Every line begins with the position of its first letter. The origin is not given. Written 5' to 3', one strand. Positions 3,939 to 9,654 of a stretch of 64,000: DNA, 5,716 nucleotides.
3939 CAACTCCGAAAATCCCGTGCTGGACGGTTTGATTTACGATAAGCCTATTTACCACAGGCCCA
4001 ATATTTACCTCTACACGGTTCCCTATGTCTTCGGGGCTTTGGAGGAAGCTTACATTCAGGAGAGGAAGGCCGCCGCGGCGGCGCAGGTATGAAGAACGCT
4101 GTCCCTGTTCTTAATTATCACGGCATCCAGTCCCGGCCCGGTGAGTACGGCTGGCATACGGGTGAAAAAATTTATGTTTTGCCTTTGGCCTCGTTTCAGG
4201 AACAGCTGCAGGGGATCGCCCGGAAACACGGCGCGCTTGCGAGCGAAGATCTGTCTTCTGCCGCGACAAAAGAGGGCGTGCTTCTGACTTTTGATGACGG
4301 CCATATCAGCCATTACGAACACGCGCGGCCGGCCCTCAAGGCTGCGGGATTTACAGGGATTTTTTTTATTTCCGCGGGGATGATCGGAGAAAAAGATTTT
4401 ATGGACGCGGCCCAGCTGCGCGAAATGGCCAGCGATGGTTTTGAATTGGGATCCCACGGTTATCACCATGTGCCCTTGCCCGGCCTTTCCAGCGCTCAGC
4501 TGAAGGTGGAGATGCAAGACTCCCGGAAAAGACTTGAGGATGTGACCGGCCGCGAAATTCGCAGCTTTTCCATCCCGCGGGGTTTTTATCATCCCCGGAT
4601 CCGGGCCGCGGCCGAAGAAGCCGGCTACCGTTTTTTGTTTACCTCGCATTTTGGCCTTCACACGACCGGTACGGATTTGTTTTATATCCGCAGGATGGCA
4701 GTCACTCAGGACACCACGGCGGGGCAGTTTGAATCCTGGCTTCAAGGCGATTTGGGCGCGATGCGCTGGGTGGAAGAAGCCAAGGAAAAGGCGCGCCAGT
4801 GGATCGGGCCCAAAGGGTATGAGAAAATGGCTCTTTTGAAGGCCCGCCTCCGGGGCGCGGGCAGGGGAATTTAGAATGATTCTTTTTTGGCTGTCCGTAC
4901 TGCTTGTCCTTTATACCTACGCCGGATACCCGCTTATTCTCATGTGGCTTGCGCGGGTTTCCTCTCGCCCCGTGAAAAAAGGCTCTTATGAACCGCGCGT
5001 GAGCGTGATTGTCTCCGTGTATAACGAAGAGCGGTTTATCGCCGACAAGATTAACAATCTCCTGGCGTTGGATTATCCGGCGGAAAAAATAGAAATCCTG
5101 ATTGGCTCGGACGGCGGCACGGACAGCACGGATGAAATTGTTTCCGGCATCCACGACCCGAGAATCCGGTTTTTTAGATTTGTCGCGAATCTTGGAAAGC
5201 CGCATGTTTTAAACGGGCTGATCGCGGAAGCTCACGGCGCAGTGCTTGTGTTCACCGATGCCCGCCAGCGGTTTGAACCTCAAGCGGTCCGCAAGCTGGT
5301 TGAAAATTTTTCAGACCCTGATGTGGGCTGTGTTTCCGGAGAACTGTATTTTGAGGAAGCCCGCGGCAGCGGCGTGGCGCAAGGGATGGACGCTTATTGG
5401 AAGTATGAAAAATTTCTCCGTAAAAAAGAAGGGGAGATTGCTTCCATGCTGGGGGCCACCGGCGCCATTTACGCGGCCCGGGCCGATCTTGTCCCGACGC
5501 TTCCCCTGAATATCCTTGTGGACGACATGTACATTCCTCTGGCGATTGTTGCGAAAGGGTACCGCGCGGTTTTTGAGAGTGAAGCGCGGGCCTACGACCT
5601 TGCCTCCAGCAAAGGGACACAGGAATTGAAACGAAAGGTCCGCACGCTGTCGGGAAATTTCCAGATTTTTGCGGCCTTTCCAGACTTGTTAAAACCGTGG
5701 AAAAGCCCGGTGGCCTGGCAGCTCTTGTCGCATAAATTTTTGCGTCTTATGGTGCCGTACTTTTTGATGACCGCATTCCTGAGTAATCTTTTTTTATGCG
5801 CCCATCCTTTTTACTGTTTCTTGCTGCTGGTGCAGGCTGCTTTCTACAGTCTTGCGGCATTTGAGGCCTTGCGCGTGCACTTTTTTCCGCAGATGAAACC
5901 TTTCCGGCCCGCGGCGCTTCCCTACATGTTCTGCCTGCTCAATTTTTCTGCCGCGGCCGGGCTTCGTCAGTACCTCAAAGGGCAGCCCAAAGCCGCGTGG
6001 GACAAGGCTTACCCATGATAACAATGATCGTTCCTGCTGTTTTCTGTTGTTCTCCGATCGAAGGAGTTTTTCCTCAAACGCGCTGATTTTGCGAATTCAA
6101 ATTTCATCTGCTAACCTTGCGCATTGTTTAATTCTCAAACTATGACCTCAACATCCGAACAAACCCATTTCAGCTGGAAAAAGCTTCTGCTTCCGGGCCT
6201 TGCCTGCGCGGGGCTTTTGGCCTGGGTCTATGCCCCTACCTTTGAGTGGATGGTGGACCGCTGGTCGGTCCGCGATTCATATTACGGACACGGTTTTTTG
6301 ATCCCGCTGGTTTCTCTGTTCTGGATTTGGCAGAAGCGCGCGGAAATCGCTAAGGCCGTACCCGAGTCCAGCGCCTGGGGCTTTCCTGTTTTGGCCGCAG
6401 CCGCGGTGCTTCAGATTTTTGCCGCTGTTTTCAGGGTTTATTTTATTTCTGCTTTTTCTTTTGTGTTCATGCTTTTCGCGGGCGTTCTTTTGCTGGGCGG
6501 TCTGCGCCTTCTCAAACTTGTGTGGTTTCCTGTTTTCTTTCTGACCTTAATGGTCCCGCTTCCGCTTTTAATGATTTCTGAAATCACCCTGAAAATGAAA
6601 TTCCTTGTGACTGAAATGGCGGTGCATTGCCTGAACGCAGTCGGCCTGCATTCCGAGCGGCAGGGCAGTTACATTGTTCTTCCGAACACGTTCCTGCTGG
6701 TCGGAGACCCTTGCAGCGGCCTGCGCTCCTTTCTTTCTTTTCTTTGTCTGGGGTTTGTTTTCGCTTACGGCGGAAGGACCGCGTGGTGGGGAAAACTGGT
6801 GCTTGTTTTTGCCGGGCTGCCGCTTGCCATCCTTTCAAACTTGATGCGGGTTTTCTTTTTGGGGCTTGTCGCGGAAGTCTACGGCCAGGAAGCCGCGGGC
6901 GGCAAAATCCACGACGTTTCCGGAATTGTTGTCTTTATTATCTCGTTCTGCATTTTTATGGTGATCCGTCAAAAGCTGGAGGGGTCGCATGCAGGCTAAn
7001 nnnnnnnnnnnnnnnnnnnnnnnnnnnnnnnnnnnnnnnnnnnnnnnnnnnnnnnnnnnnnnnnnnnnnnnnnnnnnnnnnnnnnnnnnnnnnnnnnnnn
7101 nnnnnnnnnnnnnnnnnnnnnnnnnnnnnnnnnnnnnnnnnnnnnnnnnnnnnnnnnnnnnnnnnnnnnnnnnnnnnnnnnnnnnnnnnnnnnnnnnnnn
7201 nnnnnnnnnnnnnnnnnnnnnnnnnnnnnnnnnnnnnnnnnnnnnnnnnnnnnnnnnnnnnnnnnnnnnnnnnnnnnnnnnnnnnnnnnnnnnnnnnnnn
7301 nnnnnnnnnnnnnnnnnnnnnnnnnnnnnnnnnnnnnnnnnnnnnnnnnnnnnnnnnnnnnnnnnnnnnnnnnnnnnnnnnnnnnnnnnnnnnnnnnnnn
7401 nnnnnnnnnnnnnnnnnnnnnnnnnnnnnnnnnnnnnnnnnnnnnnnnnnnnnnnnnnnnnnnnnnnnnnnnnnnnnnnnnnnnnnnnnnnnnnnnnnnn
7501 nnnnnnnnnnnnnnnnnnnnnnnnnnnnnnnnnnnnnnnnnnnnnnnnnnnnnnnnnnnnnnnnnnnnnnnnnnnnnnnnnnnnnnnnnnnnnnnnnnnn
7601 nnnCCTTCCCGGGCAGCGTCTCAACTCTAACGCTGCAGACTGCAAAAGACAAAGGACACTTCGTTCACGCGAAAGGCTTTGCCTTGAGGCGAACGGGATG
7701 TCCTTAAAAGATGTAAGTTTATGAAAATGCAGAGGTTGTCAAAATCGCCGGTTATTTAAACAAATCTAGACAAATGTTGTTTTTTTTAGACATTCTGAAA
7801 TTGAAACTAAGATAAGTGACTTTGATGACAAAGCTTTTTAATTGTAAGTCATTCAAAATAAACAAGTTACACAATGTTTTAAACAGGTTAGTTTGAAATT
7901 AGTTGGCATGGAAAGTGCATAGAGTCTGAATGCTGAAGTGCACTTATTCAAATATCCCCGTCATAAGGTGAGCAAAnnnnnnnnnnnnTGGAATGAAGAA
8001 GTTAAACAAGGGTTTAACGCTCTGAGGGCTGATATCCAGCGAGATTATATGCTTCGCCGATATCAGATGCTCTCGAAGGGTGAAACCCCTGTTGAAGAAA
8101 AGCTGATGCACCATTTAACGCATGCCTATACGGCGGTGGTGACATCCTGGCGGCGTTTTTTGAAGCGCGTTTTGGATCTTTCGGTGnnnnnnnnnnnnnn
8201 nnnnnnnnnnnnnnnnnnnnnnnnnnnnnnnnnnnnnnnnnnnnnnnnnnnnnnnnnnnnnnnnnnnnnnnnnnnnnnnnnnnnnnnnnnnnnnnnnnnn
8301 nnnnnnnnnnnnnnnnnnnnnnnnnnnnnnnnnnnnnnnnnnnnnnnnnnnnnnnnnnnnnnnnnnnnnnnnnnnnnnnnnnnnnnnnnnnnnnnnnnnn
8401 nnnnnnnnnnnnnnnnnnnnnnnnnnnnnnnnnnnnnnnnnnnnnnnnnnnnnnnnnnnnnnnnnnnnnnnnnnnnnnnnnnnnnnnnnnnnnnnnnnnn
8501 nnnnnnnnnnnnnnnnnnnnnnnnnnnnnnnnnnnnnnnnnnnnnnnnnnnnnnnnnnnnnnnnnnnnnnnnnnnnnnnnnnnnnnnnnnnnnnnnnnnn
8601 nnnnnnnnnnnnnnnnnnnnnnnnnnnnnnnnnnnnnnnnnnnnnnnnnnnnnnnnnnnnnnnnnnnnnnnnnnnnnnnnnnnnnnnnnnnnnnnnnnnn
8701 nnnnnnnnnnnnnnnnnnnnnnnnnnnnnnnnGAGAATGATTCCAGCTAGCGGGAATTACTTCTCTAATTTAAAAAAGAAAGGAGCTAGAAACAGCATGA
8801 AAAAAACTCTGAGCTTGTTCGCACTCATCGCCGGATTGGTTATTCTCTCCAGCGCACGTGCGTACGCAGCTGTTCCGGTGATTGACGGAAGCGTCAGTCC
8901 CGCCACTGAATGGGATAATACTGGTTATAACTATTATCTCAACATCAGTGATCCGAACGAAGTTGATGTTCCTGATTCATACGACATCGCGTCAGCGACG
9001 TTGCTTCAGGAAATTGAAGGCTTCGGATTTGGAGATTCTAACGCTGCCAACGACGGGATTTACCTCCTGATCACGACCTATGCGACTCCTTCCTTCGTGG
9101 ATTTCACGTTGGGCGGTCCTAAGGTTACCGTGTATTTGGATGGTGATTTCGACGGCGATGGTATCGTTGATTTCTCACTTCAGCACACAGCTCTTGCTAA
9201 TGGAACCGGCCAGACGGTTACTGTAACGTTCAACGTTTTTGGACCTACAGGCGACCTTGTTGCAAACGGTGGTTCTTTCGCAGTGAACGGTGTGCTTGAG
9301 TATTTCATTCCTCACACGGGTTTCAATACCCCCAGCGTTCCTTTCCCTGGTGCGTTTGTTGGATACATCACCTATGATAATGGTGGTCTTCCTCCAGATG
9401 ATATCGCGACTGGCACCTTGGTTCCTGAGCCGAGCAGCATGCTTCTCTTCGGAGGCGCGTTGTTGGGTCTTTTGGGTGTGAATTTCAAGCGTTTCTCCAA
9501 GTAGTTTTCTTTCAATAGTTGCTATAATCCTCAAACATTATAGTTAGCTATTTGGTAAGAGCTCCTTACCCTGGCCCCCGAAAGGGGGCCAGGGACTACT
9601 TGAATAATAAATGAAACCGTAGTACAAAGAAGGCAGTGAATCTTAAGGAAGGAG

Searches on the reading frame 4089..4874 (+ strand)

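Call 3: search_protein_families(library=ncbifam, proteins=[window:4089-4874:+])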
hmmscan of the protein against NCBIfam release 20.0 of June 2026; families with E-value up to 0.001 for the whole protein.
window:4089-4874:+ (261 aa): 11 families
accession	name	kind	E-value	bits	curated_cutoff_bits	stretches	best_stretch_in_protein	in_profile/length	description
TIGR03938.2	deacetyl_PgaB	equivalog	1.5e-13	49.9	321.9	2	137-221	182-266/621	poly-beta-1,6-N-acetyl-D-glucosamine N-deacetylase PgaB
TIGR02884.1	spore_pdaA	equivalog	8.6e-13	48.5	298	1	59-186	34-159/224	delta-lactam-biosynthetic de-N-acetylase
TIGR02764.1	spore_ybaN_pdaB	equivalog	2.2e-12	47.2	237.4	1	61-182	5-123/191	polysaccharide deacetylase family sporulation protein PdaB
NF050820.1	PolSacchBiosHfsH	equivalog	1e-11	45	400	1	58-220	30-195/249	oligosaccharide deacetylase HfsH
TIGR03006.1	pepcterm_polyde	equivalog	1.6e-06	27.4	276.2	1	90-163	50-119/272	XrtA system polysaccharide deacetylase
TIGR03933.1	PIA_icaB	equivalog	3e-05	23.7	248.35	1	61-211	71-235/245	intercellular adhesin biosynthesis polysaccharide N-deacetylase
TIGR02873.1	spore_ylxY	hypoth_equivalog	5e-05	22.7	391.5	1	109-179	128-199/268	probable sporulation protein, polysaccharide deacetylase family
TIGR04243.1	nodulat_NodB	equivalog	8.7e-05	22.1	240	1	64-182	4-120/197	chitooligosaccharide deacetylase NodB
NF045820.1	PgAcgDacpgdA_Strep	equivalog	0.00011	21.1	800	1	31-171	236-374/463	peptidoglycan-N-acetylglucosamine deacetylase PgdA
NF045821.1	PgAcgDacpgdA1_Bac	equivalog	0.00019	20.4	400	1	59-165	85-188/282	peptidoglycan-N-acetylglucosamine deacetylase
NF011177.0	PRK14582.1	equivalog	0.0005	18.4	923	0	61-90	106-135/671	poly-beta-1,6-N-acetyl-D-glucosamine N-deacetylase PgaB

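Call 4: search_protein_families(library=pfam, proteins=[window:4089-4874:+])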
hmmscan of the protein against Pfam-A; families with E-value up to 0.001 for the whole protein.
window:4089-4874:+ (261 aa): 2 families
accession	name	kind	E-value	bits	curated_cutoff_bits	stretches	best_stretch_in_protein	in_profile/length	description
PF01522.26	Polysacc_deac_1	-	9.6e-26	90.6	23.1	1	59-182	4-123/124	Polysaccharide deacetylase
PF03065.20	Glyco_hydro_57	-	0.00052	19.8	21.2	1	113-187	97-173/291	Glycosyl hydrolase family 57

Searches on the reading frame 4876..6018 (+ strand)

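Call 3: search_protein_families(library=ncbifam, proteins=[window:4876-6018:+])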
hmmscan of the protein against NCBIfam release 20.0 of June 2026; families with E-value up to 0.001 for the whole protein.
window:4876-6018:+ (380 aa): 17 families
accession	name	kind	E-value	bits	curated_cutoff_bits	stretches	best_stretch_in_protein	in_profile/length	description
TIGR03937.1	PgaC_IcaA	equivalog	1.3e-17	63.8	422.3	1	2-156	5-162/407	poly-beta-1,6-N-acetyl-D-glucosamine synthase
TIGR03111.1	glyc2_xrt_Gpos1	hypoth_equivalog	3.8e-12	45.8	363.95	1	4-158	9-170/439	TIGR03111 family XrtG-associated glycosyltransferase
TIGR03965.1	mycofact_glyco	equivalog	2.8e-11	43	280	1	28-157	63-191/467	mycofactocin biosynthesis glycosyltransferase MftF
TIGR04242.1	nodulat_NodC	equivalog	1.4e-10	40.8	550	1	33-175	41-187/395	chitooligosaccharide synthase NodC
NF007482.0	PRK10073.1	equivalog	4.8e-09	35.7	423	1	39-161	5-128/334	glycosyltransferase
NF041865.1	EpsU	equivalog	9.2e-09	34.8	700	1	9-87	8-86/394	exopolysaccharide biosynthesis GT2 family glycosyltransferase EpsU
NF047588.1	GlcsyltransPgfSStrep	equivalog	2.2e-08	33.7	500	1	41-147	2-112/308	glycosyltransferase PgfS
NF038299.1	EPS_HpsN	equivalog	8.9e-08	31.5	425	1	40-158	1-120/317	hormogonium polysaccharide biosynthesis glycosyltransferase HpsN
NF041875.1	EPS_EpsD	equivalog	2.7e-07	30.3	370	1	42-140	1-99/325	exopolysaccharide biosynthesis glycosyltransferase EpsD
TIGR03030.1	CelA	equivalog_domain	3.5e-07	28.6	699.1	1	33-84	124-176/714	UDP-forming cellulose synthase catalytic subunit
NF047683.1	TeichurnBiosyTuaG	equivalog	5.8e-07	29.4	400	1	39-143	5-109/252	teichuronic acid biosynthesis protein TuaG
TIGR04283.1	glyco_like_mftF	equivalog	2.5e-06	27.3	182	1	42-147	1-99/221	TIGR04283 family arsenosugar biosynthesis glycosyltransferase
TIGR03472.1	HpnI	equivalog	2.6e-06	26.5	310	1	6-162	4-167/373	bacteriohopanetetrol glucosamine biosynthesis glycosyltransferase HpnI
NF050050.1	ProtGlycPglI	equivalog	6.8e-06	25.7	500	1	40-146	2-109/306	GalNAc(5)-diNAcBac-PP-undecaprenol beta-1,3-glucosyltransferase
NF053739.1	GlytfEpsEBac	equivalog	6.1e-05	22.1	450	1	40-129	1-91/265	glycosyltransferase EpsE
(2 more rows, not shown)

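Call 4: search_protein_families(library=pfam, proteins=[window:4876-6018:+])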
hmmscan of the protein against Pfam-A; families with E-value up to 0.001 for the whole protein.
window:4876-6018:+ (380 aa): 4 families
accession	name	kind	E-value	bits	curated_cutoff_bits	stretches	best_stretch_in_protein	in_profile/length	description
PF00535.33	Glycos_transf_2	-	4.7e-20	72.6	23.3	1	43-187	1-147/168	Glycosyl transferase family 2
PF13641.12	Glyco_tranf_2_3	-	2.8e-13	50.8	27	1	40-256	1-226/230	Glycosyltransferase like family 2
PF13632.12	Glyco_trans_2_3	-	3.8e-08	33.8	27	1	128-323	6-194/198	Glycosyl transferase family group 2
PF13506.12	Glyco_transf_21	-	0.00094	19.1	21.7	0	115-165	25-75/174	Glycosyl transferase family 21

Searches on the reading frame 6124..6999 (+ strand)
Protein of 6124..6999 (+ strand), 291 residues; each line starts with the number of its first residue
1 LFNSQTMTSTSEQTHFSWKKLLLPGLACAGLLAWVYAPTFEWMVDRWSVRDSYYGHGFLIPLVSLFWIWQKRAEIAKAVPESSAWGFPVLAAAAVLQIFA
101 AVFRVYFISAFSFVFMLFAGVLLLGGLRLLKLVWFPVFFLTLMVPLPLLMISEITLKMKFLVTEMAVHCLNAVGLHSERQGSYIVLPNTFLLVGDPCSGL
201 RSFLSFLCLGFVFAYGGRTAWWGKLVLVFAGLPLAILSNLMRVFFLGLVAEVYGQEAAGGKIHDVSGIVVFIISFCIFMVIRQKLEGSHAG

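Call 3: search_protein_families(library=ncbifam, proteins=[window:6124-6999:+])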
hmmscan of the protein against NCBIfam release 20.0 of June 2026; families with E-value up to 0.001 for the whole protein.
window:6124-6999:+ (291 aa): 19 families
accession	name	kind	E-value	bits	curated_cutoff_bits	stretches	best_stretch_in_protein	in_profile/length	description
TIGR03109.2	exosort_XrtA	exception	7.5e-51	173.1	208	1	28-283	6-257/261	exosortase A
NF038142.1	exosort_XrtW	exception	4.7e-50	170.3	425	1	25-285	5-265/494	exosortase W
TIGR04152.1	exosort_VPLPA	exception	1.4e-46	159.6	400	1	46-280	4-237/486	VPLPA-CTERM-specific exosortase XrtD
TIGR02602.1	8TM_EpsH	subfamily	6.9e-45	153.4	105.55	1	48-284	4-239/241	exosortase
NF035943.2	exosort_XrtV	exception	1e-41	143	313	1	28-284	9-265/270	exosortase V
TIGR03113.1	exosort_XrtB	exception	3.8e-33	115.2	275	1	34-281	10-260/268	exosortase B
TIGR04151.1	exosort_VPDSG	exception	1.2e-20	74.1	300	1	48-281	52-295/306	VPDSG-CTERM-specific exosortase XrtC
TIGR04178.1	exo_archaeo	signature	6.8e-18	64.7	23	1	193-283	3-93/97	exosortase/archaeosortase family protein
TIGR04476.1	exosort_XrtN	exception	8.2e-16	58.1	200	1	58-279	31-240/406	exosortase N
NF033770.1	exosort_XrtT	exception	5.9e-13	48.2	250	1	37-281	14-263/472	exosortase T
TIGR03762.1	archaeo_artC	exception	1.4e-11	44.7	100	1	146-281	132-271/274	archaeosortase C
TIGR04156.1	cyanoexo_CrtB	exception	5.3e-11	42.5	300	1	27-281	5-262/280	cyanoexosortase B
NF033464.1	cyanoexo_CrtC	exception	2.9e-09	36.9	225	1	59-262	42-259/278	cyanoexosortase C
TIGR04199.1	exosort_xrtJ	exception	3.8e-09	36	200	1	26-285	4-275/522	exosortase J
NF046081.1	exosort_XrtX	exception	1.5e-08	34.7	170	1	161-281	39-158/168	exosortase X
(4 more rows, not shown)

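Call 4: search_protein_families(library=pfam, proteins=[window:6124-6999:+])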
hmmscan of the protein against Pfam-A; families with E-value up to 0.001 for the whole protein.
window:6124-6999:+ (291 aa): 1 family
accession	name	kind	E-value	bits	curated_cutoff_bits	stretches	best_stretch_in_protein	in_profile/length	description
PF09721.15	Exosortase_EpsH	-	8.6e-61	206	25.7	1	30-281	2-250/254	Transmembrane exosortase (Exosortase_EpsH)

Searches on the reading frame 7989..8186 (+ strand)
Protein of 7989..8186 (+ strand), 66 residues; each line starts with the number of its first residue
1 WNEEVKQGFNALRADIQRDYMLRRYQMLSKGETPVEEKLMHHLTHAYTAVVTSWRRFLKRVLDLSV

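Call 30: find_related_loci(query=A4, collection=metagenome_contigs, flank=8000)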
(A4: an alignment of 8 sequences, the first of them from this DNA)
Query A4 (66 aa) in metagenome_contigs; peptide patterns used: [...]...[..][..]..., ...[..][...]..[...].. (x = any residue, [..] = any of these).
113 stretches matched a pattern; 9 encode a relative of the query (tblastn E <= 1e-3); 9 distinct loci.
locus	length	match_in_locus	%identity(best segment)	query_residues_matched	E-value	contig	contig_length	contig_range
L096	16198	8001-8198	73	1-66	1e-32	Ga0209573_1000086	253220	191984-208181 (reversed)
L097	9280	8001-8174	53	9-66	6e-19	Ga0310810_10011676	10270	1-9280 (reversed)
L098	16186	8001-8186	44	5-66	3e-16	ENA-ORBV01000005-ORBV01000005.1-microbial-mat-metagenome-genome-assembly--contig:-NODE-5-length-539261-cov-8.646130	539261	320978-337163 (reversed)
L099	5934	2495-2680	44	5-66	3e-16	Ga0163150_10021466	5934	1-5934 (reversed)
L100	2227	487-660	45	9-66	3e-14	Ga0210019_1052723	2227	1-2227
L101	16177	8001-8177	37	6-64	2e-10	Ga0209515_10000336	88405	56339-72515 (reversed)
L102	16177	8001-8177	37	6-64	2e-10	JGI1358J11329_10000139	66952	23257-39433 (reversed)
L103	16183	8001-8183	38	4-64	1e-8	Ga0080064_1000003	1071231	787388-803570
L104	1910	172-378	33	1-66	2e-8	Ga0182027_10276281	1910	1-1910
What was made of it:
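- Tried and rejected: The narrower alignment gave only 9 loci (call 30).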

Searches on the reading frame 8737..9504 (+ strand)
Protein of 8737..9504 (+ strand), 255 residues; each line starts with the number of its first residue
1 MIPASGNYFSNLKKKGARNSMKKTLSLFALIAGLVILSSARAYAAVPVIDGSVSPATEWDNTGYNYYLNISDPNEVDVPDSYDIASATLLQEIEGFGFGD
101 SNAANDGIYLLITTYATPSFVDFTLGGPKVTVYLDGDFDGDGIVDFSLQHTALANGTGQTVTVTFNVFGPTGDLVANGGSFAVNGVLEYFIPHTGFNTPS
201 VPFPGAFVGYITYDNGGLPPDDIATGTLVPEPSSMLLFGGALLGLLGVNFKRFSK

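Call 3: search_protein_families(library=ncbifam, proteins=[window:8737-9504:+])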
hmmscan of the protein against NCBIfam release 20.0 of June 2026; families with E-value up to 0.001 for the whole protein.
window:8737-9504:+ (255 aa): 1 family
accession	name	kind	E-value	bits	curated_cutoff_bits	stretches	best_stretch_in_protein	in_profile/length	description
TIGR02595.1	PEP_CTERM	domain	0.00099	19.8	16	1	229-252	1-21/24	PEP-CTERM sorting domain-containing protein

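Call 4: search_protein_families(library=pfam, proteins=[window:8737-9504:+])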
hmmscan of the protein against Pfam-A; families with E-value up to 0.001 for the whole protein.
window:8737-9504:+ (255 aa): 1 family
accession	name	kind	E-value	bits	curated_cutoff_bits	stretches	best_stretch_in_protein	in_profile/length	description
PF07589.16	PEP-CTERM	-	2.3e-05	24.7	20.7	1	229-247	2-21/24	PEP-CTERM motif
